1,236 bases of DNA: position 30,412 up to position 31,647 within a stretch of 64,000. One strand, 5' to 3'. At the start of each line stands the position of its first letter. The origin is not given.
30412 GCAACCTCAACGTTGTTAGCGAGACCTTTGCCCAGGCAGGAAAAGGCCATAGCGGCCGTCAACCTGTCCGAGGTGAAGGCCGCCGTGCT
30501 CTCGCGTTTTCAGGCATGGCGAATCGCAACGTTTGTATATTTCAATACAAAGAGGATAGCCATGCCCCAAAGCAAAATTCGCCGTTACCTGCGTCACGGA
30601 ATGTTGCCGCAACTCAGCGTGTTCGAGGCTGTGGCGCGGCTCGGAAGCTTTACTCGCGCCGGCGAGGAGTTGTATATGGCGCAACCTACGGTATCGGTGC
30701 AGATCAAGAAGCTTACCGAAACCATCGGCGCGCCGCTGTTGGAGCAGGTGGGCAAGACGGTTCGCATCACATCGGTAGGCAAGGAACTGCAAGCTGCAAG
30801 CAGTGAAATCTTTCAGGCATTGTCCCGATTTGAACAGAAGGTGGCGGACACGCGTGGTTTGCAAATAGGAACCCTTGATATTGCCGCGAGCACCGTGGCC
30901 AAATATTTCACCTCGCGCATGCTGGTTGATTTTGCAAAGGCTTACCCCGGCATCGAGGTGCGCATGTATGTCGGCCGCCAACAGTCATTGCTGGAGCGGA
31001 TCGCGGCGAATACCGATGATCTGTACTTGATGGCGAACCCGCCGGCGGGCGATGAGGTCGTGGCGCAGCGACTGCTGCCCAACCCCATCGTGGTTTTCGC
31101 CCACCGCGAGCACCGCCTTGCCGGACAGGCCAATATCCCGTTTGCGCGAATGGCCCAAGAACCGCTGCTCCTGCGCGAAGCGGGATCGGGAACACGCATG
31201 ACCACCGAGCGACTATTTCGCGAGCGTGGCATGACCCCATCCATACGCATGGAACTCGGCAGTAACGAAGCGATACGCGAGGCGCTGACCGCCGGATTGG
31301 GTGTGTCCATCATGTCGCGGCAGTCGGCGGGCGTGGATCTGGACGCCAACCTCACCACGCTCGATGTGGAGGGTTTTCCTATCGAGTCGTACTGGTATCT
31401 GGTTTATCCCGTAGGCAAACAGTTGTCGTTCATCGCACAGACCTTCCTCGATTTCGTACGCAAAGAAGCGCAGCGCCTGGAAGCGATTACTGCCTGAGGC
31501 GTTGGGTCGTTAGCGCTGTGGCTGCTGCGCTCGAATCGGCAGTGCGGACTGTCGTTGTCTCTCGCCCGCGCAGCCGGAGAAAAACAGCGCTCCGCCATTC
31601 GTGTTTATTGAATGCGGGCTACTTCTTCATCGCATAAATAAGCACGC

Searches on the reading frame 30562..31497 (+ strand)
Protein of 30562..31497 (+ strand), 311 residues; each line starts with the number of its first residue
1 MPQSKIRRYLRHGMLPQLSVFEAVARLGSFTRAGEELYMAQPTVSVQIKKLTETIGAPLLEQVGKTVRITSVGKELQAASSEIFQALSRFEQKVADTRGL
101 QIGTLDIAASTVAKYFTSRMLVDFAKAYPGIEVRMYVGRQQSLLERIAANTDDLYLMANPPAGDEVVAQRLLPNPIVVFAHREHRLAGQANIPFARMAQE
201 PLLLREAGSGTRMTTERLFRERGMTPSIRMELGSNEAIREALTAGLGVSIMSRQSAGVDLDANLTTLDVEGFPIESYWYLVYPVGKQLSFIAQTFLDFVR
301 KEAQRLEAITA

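Call 7: search_protein_families(library=pfam, proteins=[window:30562-31497:+])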
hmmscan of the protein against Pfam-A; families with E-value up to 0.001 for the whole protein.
window:30562-31497:+ (311 aa): 2 families
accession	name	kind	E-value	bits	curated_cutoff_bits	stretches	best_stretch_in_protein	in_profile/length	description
PF03466.25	LysR_substrate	-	1.1e-47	162.5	28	1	101-303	4-208/209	LysR substrate binding domain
PF00126.33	HTH_1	-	2.2e-18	66.4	26.6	1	17-73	3-59/60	Bacterial regulatory helix-turn-helix protein, lysR family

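Call 9: find_encoding_contigs(protein=window:30562-31497:+, flank=6000, max_places=8)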
Protein window:30562-31497:+ (311 aa): 5 contigs read that carry it; 3 places shown.
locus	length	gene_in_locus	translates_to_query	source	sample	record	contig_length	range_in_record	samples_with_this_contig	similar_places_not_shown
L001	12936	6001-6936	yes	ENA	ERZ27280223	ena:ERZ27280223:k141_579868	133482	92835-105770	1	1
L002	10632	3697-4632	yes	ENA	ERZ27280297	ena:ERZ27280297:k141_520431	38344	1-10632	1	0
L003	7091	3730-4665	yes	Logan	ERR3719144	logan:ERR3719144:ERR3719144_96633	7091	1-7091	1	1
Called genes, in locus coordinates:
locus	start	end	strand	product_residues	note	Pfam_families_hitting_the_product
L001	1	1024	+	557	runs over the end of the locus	PF01268:FTHFS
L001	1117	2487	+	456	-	-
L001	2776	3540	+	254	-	PF03741:TerC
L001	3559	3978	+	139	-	PF00582:Usp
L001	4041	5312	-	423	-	PF03741:TerC, PF00582:Usp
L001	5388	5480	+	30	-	-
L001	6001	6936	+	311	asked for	PF00126:HTH_1, PF03466:LysR_substrate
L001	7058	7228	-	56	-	-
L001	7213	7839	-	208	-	PF02492:cobW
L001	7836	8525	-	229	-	PF01730:UreF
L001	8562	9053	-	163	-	PF02814:UreE_N, PF05194:UreE_C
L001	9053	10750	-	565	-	PF00449:Urease_alpha, PF01979:Amidohydro_1, PF07969:Amidohydro_3 (weak)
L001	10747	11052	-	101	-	PF00699:Urease_beta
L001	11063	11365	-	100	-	PF00547:Urease_gamma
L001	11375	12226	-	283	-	PF01774:UreD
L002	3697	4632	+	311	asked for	PF00126:HTH_1, PF03466:LysR_substrate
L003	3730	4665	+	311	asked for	PF00126:HTH_1, PF03466:LysR_substrate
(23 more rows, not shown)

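Call 16: find_related_loci(query=window:30562-31497:+, collection=genome_contigs, flank=4000)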
Query window:30562-31497:+ (311 aa) in genome_contigs; peptide patterns used: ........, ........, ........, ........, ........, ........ (x = any residue, [..] = any of these).
125 stretches matched a pattern; 14 encode a relative of the query (tblastn E <= 1e-3); 14 distinct loci.
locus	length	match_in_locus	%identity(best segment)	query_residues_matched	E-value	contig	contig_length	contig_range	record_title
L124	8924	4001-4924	89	1-308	0e+0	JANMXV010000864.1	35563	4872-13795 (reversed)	MAG: Betaproteobacteria bacterium isolate OTE_88_concoct_214 OTE_88_k141_3773965, whole genome shotgun sequence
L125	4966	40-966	86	1-309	0e+0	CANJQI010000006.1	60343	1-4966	MAG: Betaproteobacteria bacterium isolate RH-23may17-68 genome assembly, contig: RH-23may17-C3516, whole genome shotgun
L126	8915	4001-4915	71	1-305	7e-149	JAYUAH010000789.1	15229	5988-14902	MAG: Betaproteobacteria bacterium isolate GFS_6464 GFS_6464_788, whole genome shotgun sequence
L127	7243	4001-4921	62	1-306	6e-130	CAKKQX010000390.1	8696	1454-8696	Burkholderiales bacterium isolate Hainich-H32-bin046-1 genome assembly, contig: H32-bin046_1_Hain_H32_02um_R1_4559_lengt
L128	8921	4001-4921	61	1-306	1e-126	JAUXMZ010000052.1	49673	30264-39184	MAG: Burkholderiales bacterium isolate C1_concoct.bin.24 C1_k141_167264, whole genome shotgun sequence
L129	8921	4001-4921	60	1-306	2e-125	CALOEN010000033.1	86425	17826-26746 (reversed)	MAG: uncultured beta proteobacterium isolate LOGT_bin.0139 genome assembly, contig: contig_63457, whole genome shotgun s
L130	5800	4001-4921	61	1-306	5e-125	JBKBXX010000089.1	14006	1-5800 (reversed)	MAG: Burkholderiales bacterium isolate 21H_026.bin.9 NODE_3578_length_14006_cov_3.205690, whole genome shotgun sequence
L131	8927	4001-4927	55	1-306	2e-111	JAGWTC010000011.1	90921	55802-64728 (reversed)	MAG: Rhodocyclaceae bacterium isolate REEB364 contig-150_159, whole genome shotgun sequence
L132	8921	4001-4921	53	1-306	3e-110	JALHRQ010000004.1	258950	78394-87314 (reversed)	MAG: Burkholderiales bacterium isolate maxbin.188 c_000000000265, whole genome shotgun sequence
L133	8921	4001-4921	57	1-306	1e-118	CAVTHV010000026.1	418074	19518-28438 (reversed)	MAG: uncultured beta proteobacterium isolate MFD05942.bin.2.252 genome assembly, contig: contig_4560, whole genome shotg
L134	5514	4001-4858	27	15-299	4e-14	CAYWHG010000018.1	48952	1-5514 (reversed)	MAG TPA_asm: uncultured Steroidobacter sp. isolate SRP344714_co2_53 genome assembly, contig: NODE_1657_length_48952_cov_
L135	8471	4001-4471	27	13-171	6e-9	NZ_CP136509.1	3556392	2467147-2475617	Marinomonas sp. GJ51-6 chromosome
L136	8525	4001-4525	26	14-191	1e-8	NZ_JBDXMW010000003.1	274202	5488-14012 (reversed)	Marinomonas sp. 5E14-1 scaffold_3_length=274203, whole genome shotgun sequence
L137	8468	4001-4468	27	14-171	7e-9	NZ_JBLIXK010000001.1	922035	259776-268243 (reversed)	Marinomonas sp. 2405UD66-6 2405UD66-6_1, whole genome shotgun sequence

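Call 17: search_protein_families(library=ncbifam, proteins=[window:30562-31497:+], max_evalue=0.00001)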
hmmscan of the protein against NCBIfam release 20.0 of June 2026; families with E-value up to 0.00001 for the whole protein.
window:30562-31497:+ (311 aa): 49 families (the best 25 are shown)
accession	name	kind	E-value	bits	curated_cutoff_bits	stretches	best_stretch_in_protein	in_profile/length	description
NF045990.1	TransRegCbbRRhodb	equivalog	1.2e-59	201.9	450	1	15-302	8-299/304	LysR family regulator CbbR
TIGR03339.1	phn_lysR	subfamily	4.2e-57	193.5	341.1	1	17-298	1-278/279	aminoethylphosphonate catabolism associated LysR family transcriptional regulator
NF040786.1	LysR_Sec_metab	equivalog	1.1e-47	162.5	250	1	15-302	3-297/298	selenium metabolism-associated LysR family transcriptional regulator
NF008095.0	PRK10837.1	subfamily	2.2e-40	138.7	281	1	14-301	4-288/290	LysR family transcriptional regulator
NF040889.1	trans_reg_YeiE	equivalog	2e-39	135.6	480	1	15-300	5-287/288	DNA-binding transcriptional regulator YeiE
NF008416.0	PRK11242.1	equivalog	1.8e-34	119.5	277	1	17-254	5-244/300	transcriptional regulator CynR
NF047520.1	trans_act_CidR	equivalog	3.9e-33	114.9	415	1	17-302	5-291/292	cidABC operon transcriptional activator CidR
NF053705.1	TransRegGltCGpos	equivalog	7.2e-33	114.1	350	1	16-307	4-297/300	glutamate biosynthesis transcriptional regulator GltC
TIGR02424.1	TF_pcaQ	equivalog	6.6e-27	94.2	303.8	1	17-304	7-299/300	pca operon transcription factor PcaQ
NF008722.0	PRK11716.1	equivalog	7.7e-27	94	246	1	17-251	5-241/293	HTH-type transcriptional activator IlvY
NF008352.0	PRK11139.1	subfamily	3.2e-24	85.6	288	1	15-307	8-296/305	transcriptional regulator GcvA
NF009326.0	PRK12681.1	equivalog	6.6e-24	84.9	436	1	25-305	14-294/324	HTH-type transcriptional regulator CysB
NF009327.0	PRK12684.1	subfamily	2.2e-23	82.9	402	1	20-272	9-264/313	CysB family HTH-type transcriptional regulator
NF045775.1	acetoin_reg_AlsR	exception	6.4e-23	81.7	430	1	17-298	5-287/290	acetoin biosynthesis transcriptional regulator AlsR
NF008239.0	PRK11013.1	equivalog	4.8e-20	71.8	288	1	17-307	8-298/309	LysR family transcriptional regulator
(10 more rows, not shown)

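Call 51: find_homologous_proteins(query=window:30562-31497:+, max_evalue=1e-40)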
Query window:30562-31497:+ (311 aa): 4533 proteins with E <= 1e-40 among 8000 candidates; the best 120 are listed.
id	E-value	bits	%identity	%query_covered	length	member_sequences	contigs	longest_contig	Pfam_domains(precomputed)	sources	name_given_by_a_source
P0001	2.1e-195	665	100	100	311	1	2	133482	PF00126.34,PF03466.26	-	-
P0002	9.7e-172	588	89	98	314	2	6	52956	PF00126.34,PF03466.26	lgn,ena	-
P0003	5.4e-169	579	87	99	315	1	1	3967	PF00126.34,PF03466.26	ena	-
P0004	6.4e-169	579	85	99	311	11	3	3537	PF00126.34,PF03466.26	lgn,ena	-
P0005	1.6e-168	577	88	98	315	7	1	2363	PF00126.34,PF03466.26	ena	-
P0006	5.0e-167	572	86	98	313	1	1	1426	PF00126.34,PF03466.26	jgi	jgi:DNA-binding transcriptional LysR family regulator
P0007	6.8e-167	572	84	99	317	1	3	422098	PF00126.34,PF03466.26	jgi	jgi:DNA-binding transcriptional LysR family regulator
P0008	2.1e-160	551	82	99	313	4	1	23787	PF00126.34,PF03466.26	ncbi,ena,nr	ncbi:MAG TPA: LysR substrate-binding domain-containing protein [Burkholderiales bacterium]|nr:LysR s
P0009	2.3e-158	544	82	98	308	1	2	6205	PF00126.34,PF03466.26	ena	-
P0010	3.3e-157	540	80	98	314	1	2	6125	PF00126.34,PF03466.26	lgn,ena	-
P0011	4.2e-156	537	78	100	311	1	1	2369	PF00126.34,PF03466.26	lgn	-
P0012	4.9e-155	533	80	98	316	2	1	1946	PF00126.34,PF03466.26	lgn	-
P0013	5.6e-153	526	78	99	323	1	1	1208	PF00126.34,PF03466.26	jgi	-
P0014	1.3e-152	525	78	97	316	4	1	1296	PF00126.34,PF03466.26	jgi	jgi:DNA-binding transcriptional LysR family regulator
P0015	1.0e-150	519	76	98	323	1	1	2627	PF00126.34,PF03466.26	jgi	jgi:DNA-binding transcriptional LysR family regulator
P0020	6.3e-144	497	74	98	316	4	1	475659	PF00126.34,PF03466.26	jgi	jgi:DNA-binding transcriptional LysR family regulator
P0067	5.2e-131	454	69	99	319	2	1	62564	PF00126.34,PF03466.26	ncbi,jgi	jgi:DNA-binding transcriptional LysR family regulator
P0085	1.1e-119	417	65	97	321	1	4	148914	PF00126.34,PF03466.26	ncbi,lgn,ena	-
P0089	3.7e-118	412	61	98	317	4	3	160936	PF00126.34,PF03466.26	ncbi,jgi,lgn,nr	ncbi:MAG: LysR family transcriptional regulator [Burkholderiales bacterium]|nr:LysR family transcrip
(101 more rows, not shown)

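Call 52: find_encoding_contigs(protein=P0007, flank=3000, max_places=1)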
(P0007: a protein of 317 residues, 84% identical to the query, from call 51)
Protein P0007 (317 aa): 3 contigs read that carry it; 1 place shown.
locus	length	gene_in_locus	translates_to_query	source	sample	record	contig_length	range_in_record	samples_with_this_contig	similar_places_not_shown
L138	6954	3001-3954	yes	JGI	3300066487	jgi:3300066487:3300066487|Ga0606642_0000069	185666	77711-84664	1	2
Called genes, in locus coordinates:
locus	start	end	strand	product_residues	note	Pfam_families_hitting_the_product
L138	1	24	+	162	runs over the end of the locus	PF00582:Usp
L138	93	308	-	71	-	-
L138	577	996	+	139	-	PF00582:Usp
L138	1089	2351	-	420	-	PF03741:TerC, PF00582:Usp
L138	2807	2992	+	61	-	-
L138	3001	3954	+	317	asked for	PF00126:HTH_1, PF03466:LysR_substrate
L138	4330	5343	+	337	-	PF03401:TctC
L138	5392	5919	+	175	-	PF07331:TctB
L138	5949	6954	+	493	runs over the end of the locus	PF01970:TctA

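Call 53: find_encoding_contigs(protein=P0020, flank=3000, max_places=1)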
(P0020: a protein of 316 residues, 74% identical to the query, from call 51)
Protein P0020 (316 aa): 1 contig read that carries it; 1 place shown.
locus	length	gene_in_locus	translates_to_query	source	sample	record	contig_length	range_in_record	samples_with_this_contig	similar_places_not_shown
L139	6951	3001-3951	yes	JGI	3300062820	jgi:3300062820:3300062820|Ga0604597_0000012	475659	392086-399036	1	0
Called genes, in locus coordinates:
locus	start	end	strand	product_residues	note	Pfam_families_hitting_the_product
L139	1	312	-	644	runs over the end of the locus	PF02705:K_trans, PF22776:K_trans_C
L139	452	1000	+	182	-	PF00719:Pyrophosphatase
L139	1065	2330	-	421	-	PF03741:TerC, PF00582:Usp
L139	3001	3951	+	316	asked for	PF00126:HTH_1, PF03466:LysR_substrate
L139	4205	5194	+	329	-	PF21959:DUF6923 (faint), PF24684:Vgb_lyase, PF08450:SGL (faint), PF16819:DUF5074 (faint), PF07494:Reg_prop (faint), PF24684:Vgb_lyase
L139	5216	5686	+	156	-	PF00542:Ribosomal_L12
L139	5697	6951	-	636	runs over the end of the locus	PF02518:HATPase_c (weak), PF13589:HATPase_c_3, PF00183:HSP90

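Call 54: find_encoding_contigs(protein=P0085, flank=3000, max_places=1)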
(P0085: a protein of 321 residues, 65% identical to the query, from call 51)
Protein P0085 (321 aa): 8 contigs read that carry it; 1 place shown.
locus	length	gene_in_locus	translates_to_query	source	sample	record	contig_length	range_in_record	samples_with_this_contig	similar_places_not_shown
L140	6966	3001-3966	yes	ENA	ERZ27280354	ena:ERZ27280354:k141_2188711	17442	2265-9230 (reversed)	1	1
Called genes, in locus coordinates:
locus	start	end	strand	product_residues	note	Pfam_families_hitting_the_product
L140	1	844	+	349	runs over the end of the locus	PF01210:NAD_Gly3P_dh_N (faint), PF02254:TrkA_N (weak), PF02558:ApbA, PF08546:ApbA_C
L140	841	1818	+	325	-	PF03401:TctC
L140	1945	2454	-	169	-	PF00582:Usp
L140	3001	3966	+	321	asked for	PF00126:HTH_1, PF03466:LysR_substrate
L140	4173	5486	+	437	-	PF03600:CitMHS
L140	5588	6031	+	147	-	PF00582:Usp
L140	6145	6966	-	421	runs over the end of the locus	PF03741:TerC, PF00582:Usp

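Call 55: find_encoding_contigs(protein=P0089, flank=3000, max_places=1)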
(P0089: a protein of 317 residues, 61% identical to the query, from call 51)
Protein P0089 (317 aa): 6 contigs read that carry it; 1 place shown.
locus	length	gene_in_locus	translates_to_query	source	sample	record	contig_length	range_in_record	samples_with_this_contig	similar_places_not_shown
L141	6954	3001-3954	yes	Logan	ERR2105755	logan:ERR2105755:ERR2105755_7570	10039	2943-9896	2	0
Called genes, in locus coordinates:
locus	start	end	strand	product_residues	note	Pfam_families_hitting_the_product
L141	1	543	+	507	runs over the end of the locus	PF01970:TctA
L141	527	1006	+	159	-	PF00719:Pyrophosphatase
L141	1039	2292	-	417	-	PF03741:TerC, PF00582:Usp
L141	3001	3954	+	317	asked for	PF00126:HTH_1, PF03466:LysR_substrate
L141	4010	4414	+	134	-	-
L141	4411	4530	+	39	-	-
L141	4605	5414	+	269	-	PF00378:ECH_1, PF16113:ECH_2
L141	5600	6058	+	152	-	PF00011:HSP20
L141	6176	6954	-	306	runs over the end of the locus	?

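Call 56: find_encoding_contigs(protein=P0067, flank=3000, max_places=1)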
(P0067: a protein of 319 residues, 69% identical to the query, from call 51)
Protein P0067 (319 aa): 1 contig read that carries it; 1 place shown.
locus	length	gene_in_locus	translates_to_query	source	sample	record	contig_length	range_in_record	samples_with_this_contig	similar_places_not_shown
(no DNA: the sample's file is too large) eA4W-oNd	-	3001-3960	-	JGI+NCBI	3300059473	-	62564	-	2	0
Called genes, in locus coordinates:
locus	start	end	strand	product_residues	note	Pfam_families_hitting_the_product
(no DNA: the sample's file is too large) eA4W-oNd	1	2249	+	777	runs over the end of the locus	PF00989:PAS, PF08447:PAS_3, PF08448:PAS_4, PF13426:PAS_9, PF00512:HisKA, PF02518:HATPase_c, PF00072:Response_reg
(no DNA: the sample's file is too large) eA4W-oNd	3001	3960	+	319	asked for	PF00126:HTH_1, PF03466:LysR_substrate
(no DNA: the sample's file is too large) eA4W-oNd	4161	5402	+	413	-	-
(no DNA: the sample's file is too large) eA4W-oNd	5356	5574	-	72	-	-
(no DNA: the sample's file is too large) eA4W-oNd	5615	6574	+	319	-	-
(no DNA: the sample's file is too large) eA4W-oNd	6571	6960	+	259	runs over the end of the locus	PF01925:TauE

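Call 73: find_related_loci(query=A8, collection=genome_contigs, flank=1500)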
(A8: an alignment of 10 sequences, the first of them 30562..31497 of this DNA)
Query A8 (311 aa) in genome_contigs; peptide patterns used: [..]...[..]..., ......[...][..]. (x = any residue, [..] = any of these).
260 stretches matched a pattern; 196 encode a relative of the query (tblastn E <= 1e-3); the best 80 are kept; 80 distinct loci.
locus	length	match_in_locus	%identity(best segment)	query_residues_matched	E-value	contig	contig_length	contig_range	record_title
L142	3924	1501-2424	89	1-308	0e+0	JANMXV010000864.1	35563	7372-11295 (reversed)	MAG: Betaproteobacteria bacterium isolate OTE_88_concoct_214 OTE_88_k141_3773965, whole genome shotgun sequence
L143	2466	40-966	86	1-309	0e+0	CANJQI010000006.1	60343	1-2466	MAG: Betaproteobacteria bacterium isolate RH-23may17-68 genome assembly, contig: RH-23may17-C3516, whole genome shotgun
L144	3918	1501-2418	75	1-306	3e-163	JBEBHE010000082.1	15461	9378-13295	MAG: Burkholderiales bacterium isolate ATF_14 NODE_1709_length_15461_cov_4.789806, whole genome shotgun sequence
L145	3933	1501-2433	75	1-311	3e-160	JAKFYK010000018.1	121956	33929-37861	MAG: Betaproteobacteria bacterium isolate ND5_Bin_58 ND5_0000116, whole genome shotgun sequence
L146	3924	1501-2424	73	1-308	1e-155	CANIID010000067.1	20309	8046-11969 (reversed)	MAG: Betaproteobacteria bacterium isolate RE-9nov16-207 genome assembly, contig: RE-9nov16-C5255, whole genome shotgun s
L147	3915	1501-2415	72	1-305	5e-153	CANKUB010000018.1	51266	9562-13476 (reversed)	MAG: Betaproteobacteria bacterium isolate RH-9nov16-74 genome assembly, contig: RH-9nov16-C-C921, whole genome shotgun s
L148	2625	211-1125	73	1-306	2e-154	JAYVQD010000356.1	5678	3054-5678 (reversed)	MAG: Nitrosomonadales bacterium isolate GL72_UP_concoct_22 GL72_UP_concoct_22_355, whole genome shotgun sequence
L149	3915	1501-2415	71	1-305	9e-149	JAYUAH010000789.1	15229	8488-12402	MAG: Betaproteobacteria bacterium isolate GFS_6464 GFS_6464_788, whole genome shotgun sequence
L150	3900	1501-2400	73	1-304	2e-148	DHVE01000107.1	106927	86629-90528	MAG TPA_asm: Betaproteobacteria bacterium UBA5216 UBA5216_contig_411, whole genome shotgun sequence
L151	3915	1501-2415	69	1-305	2e-144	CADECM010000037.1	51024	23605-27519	MAG: uncultured beta proteobacterium isolate Betaproteobacteria sp. RBC024 genome assembly, contig: MAG024_37, whole gen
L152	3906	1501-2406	66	1-302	6e-135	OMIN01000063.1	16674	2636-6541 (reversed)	Betaproteobacteria bacterium isolate AM_0616 genome assembly, contig: AM_0616_63, whole genome shotgun sequence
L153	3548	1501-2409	62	1-303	2e-132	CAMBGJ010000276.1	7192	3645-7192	MAG: Bordetella parapertussis isolate TH-11nov19-54 genome assembly, contig: TH-11nov19-C25903, whole genome shotgun seq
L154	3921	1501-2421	62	1-306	1e-129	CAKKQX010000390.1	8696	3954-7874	Burkholderiales bacterium isolate Hainich-H32-bin046-1 genome assembly, contig: H32-bin046_1_Hain_H32_02um_R1_4559_lengt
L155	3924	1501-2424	61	1-306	6e-127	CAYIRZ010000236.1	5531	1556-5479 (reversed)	MAG TPA_asm: uncultured Streptomycetaceae bacterium isolate ERP119705_co25_656 genome assembly, contig: NODE_18643_lengt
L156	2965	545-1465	61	1-306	2e-128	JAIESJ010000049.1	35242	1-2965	MAG: Burkholderiales bacterium isolate co.spades.METABAT.2.5kb_011 c_000000441282, whole genome shotgun sequence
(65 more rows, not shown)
